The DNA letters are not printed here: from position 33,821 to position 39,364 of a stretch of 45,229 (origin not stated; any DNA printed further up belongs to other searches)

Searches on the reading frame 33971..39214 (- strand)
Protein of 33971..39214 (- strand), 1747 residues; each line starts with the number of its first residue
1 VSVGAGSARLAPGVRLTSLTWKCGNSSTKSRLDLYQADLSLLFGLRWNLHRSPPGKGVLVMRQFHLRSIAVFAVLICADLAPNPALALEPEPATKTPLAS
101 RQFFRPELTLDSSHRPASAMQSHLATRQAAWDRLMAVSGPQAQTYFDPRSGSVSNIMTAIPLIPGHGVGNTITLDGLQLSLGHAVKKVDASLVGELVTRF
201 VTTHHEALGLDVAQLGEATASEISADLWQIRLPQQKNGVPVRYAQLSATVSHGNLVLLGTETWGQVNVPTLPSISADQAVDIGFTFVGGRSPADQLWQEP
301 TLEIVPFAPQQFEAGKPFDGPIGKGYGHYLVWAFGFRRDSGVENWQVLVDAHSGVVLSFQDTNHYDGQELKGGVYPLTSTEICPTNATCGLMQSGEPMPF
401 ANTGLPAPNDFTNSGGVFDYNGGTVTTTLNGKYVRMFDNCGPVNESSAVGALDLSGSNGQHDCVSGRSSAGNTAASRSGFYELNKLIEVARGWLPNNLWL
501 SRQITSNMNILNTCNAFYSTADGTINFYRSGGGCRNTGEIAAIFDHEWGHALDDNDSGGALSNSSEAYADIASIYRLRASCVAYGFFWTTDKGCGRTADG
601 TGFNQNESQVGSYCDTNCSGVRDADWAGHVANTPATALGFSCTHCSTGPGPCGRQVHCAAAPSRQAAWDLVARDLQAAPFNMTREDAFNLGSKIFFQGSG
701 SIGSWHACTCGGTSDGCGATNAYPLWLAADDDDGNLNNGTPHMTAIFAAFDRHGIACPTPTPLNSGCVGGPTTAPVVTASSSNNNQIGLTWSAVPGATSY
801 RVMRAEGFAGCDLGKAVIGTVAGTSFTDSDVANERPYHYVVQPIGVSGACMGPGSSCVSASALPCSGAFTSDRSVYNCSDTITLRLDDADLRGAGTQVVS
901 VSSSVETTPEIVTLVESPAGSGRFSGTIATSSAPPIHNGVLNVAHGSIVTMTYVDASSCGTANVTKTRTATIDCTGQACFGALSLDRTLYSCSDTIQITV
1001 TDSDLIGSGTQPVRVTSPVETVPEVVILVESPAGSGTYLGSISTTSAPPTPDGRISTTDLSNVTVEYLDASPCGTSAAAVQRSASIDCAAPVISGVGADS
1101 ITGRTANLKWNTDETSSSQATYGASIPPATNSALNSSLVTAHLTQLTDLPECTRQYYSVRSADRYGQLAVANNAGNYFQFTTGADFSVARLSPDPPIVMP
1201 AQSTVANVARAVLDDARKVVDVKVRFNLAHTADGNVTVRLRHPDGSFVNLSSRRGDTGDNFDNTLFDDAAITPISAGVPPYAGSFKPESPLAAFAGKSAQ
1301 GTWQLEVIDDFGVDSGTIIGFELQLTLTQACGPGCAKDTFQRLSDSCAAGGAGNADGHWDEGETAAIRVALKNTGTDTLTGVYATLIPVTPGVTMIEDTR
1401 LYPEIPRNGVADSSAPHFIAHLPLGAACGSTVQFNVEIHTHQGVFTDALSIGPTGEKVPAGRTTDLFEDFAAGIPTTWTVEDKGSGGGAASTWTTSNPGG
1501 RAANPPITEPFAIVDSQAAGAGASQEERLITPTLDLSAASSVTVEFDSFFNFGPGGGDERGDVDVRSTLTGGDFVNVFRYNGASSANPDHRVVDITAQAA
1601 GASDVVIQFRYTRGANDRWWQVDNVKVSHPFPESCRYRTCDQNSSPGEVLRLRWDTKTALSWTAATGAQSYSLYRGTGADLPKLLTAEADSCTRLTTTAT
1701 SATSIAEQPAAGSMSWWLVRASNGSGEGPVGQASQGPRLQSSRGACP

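Call 18: search_protein_families(library=pfam, proteins=[window:33971-39214:-], max_evalue=0.01)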
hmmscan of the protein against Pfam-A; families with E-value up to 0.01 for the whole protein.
window:33971-39214:- (1747 aa): 1 family
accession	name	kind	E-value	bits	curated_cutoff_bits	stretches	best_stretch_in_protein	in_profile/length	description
PF01483.27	P_proprotein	-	3.8e-12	46.6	21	1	1221-1325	3-86/86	Proprotein convertase P-domain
